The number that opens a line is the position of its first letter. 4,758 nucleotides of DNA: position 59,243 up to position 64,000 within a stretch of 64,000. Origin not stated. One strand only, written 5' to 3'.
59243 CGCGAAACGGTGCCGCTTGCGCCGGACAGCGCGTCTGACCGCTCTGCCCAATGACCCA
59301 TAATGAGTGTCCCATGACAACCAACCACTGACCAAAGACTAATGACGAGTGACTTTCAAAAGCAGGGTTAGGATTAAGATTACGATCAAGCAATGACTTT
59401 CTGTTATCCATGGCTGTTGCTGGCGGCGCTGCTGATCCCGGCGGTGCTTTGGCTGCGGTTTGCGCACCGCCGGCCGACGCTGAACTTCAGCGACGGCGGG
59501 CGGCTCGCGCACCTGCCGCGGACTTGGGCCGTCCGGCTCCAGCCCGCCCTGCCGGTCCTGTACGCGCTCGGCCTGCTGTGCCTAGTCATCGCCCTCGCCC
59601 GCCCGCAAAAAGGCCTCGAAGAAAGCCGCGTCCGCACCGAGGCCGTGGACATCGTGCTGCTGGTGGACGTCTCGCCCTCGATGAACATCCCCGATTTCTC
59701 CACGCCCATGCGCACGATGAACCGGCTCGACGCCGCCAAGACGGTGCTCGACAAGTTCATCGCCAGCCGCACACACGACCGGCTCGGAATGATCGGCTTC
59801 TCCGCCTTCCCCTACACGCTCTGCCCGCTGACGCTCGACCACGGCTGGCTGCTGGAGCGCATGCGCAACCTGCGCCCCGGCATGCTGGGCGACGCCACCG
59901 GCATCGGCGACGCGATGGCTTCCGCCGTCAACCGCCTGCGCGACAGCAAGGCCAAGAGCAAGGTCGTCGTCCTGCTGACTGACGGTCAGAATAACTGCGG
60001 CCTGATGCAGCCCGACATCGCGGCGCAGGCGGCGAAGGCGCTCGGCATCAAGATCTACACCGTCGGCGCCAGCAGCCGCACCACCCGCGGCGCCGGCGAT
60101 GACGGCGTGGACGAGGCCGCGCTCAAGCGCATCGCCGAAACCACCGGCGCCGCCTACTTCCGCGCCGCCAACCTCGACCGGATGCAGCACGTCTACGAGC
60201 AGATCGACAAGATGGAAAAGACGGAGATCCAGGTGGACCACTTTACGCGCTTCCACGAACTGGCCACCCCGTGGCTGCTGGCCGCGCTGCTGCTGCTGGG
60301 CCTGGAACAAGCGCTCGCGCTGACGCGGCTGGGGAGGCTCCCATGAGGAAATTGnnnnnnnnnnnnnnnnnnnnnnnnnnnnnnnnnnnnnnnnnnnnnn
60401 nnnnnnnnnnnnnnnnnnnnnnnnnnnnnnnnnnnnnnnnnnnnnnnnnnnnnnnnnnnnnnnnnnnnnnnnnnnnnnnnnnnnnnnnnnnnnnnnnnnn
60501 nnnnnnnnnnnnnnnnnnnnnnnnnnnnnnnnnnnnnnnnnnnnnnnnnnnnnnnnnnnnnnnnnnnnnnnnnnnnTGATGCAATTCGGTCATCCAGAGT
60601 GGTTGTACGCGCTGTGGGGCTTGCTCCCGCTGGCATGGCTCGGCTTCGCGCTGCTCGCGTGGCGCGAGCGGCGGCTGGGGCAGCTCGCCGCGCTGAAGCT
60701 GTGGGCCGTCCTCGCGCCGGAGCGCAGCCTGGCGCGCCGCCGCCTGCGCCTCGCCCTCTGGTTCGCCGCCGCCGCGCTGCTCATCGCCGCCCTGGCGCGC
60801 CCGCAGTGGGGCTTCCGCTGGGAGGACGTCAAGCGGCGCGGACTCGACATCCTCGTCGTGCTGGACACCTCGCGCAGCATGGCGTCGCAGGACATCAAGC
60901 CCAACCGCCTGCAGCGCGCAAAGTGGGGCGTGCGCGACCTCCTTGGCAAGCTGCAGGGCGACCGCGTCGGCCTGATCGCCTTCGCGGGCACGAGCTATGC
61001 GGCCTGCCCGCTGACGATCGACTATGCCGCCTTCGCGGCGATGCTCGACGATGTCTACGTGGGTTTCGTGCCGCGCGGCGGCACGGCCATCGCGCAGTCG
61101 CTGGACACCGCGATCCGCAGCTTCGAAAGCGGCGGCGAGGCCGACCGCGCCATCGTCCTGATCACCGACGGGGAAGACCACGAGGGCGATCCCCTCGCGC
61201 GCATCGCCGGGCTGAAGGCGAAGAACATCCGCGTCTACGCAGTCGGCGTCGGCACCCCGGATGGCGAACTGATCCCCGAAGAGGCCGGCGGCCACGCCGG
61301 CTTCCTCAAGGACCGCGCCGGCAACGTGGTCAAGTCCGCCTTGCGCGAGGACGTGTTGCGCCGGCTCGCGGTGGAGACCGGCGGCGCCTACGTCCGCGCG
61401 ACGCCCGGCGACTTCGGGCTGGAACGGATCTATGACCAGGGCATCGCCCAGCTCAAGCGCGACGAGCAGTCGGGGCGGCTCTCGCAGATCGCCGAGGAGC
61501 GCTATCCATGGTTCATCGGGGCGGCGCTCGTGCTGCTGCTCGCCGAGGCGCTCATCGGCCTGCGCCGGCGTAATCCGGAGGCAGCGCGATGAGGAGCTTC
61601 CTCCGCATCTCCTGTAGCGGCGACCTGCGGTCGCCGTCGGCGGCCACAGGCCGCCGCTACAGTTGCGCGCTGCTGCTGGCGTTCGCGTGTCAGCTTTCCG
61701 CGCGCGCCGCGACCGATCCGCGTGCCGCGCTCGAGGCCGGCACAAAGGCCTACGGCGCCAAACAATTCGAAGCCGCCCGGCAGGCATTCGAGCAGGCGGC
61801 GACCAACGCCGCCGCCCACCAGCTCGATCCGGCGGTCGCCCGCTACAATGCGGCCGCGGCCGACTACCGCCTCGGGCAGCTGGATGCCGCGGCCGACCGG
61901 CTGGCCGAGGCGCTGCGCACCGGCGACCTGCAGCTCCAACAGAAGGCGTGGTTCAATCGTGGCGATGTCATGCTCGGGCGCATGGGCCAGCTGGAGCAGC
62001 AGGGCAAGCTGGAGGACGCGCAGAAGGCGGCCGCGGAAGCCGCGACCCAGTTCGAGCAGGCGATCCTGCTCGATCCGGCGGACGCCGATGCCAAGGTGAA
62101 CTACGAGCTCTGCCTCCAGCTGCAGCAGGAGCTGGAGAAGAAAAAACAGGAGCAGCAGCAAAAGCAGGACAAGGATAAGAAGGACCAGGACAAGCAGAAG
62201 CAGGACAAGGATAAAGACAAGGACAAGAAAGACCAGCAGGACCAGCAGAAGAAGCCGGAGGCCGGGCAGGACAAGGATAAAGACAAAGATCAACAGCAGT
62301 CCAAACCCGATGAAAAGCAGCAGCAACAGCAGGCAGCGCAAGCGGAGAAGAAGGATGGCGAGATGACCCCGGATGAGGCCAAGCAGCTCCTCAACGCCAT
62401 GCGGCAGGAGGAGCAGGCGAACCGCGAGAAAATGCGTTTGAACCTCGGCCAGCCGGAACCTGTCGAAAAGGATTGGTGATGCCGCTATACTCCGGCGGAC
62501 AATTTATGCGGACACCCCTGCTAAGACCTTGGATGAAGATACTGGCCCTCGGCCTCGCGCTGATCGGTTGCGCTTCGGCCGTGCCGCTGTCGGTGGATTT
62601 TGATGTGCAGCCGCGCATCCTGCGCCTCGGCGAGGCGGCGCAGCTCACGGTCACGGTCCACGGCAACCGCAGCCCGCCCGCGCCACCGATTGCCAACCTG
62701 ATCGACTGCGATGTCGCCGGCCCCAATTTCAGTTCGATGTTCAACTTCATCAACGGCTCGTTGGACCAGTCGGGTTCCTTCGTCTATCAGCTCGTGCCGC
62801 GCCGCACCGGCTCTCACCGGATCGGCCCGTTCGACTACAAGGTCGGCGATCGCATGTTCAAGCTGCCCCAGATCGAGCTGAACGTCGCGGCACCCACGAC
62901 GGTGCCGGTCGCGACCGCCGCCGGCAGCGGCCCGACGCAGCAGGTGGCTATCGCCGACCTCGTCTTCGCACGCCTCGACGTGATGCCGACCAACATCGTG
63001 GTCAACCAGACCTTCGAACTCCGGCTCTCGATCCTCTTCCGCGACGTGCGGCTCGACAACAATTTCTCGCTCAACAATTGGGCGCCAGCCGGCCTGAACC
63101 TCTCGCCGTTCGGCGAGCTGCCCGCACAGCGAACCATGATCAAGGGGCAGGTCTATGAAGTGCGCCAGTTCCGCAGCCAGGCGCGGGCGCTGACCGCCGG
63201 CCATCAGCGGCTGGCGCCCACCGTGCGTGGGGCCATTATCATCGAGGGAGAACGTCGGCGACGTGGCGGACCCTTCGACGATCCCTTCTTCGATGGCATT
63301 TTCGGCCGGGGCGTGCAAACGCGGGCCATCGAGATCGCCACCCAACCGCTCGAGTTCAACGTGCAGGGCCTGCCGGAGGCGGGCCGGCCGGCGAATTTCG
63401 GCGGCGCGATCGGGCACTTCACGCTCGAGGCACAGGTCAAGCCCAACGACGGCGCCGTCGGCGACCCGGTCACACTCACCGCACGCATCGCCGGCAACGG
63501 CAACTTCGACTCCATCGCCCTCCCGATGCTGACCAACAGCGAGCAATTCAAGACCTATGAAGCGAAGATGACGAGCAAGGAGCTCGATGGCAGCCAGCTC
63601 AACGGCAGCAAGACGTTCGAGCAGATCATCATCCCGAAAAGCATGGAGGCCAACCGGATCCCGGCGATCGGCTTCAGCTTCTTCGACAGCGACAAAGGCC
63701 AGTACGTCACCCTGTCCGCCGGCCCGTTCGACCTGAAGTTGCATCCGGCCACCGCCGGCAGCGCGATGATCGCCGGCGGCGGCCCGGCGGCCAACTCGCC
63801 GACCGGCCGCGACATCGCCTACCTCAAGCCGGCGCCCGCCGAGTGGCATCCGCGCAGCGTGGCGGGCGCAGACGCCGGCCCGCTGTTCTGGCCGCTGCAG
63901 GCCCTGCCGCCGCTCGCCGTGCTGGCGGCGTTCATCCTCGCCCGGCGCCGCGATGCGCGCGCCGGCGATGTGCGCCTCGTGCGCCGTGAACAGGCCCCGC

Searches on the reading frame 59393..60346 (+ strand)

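Call 31: search_protein_families(library=pfam, proteins=[window:59393-60346:+], max_evalue=0.0001)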
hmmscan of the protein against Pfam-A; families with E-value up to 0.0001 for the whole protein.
window:59393-60346:+ (317 aa): 4 families
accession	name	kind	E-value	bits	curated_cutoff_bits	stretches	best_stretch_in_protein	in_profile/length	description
PF00092.34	VWA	-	1.2e-23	84.7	23.8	1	86-269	1-173/174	von Willebrand factor type A domain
PF13519.12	VWA_2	-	1.8e-17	64.3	27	1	87-199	1-107/107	von Willebrand factor type A domain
PF07584.16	BatA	-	4.2e-07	30.7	25.9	1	1-71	1-77/77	Aerotolerance regulator N-terminal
PF06707.17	DUF1194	-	8.9e-05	22.2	27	0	166-224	92-152/206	Protein of unknown function (DUF1194)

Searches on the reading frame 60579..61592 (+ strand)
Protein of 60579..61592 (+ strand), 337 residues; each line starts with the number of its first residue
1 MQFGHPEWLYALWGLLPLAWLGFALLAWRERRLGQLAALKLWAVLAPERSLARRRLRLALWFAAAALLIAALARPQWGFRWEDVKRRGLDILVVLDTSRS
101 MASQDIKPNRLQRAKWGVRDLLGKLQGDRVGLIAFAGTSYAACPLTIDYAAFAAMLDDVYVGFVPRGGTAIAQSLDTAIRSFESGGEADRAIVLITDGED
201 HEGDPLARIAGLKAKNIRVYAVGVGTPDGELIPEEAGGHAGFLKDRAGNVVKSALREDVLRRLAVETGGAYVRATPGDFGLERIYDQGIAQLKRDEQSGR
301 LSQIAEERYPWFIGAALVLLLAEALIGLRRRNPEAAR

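Call 31: search_protein_families(library=pfam, proteins=[window:60579-61592:+], max_evalue=0.0001)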
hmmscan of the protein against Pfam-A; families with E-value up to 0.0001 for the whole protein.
window:60579-61592:+ (337 aa): 3 families
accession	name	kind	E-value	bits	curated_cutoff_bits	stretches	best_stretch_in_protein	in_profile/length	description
PF13519.12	VWA_2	-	1.5e-20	74.3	27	1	91-199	1-107/107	von Willebrand factor type A domain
PF00092.34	VWA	-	2.6e-16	60.8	23.8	1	90-229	1-144/174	von Willebrand factor type A domain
PF07584.16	BatA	-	4.8e-05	24.1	25.9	1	1-75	1-77/77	Aerotolerance regulator N-terminal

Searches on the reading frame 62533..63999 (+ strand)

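Call 31: search_protein_families(library=pfam, proteins=[window:62533-63999:+], max_evalue=0.0001)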
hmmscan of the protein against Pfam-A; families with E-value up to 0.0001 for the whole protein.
window:62533-63999:+ (489 aa): 1 family
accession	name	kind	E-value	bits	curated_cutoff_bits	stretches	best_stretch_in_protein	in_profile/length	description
PF13584.12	BatD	-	2.2e-20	73.5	24.1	2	25-117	3-91/92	BatD DUF11 like domain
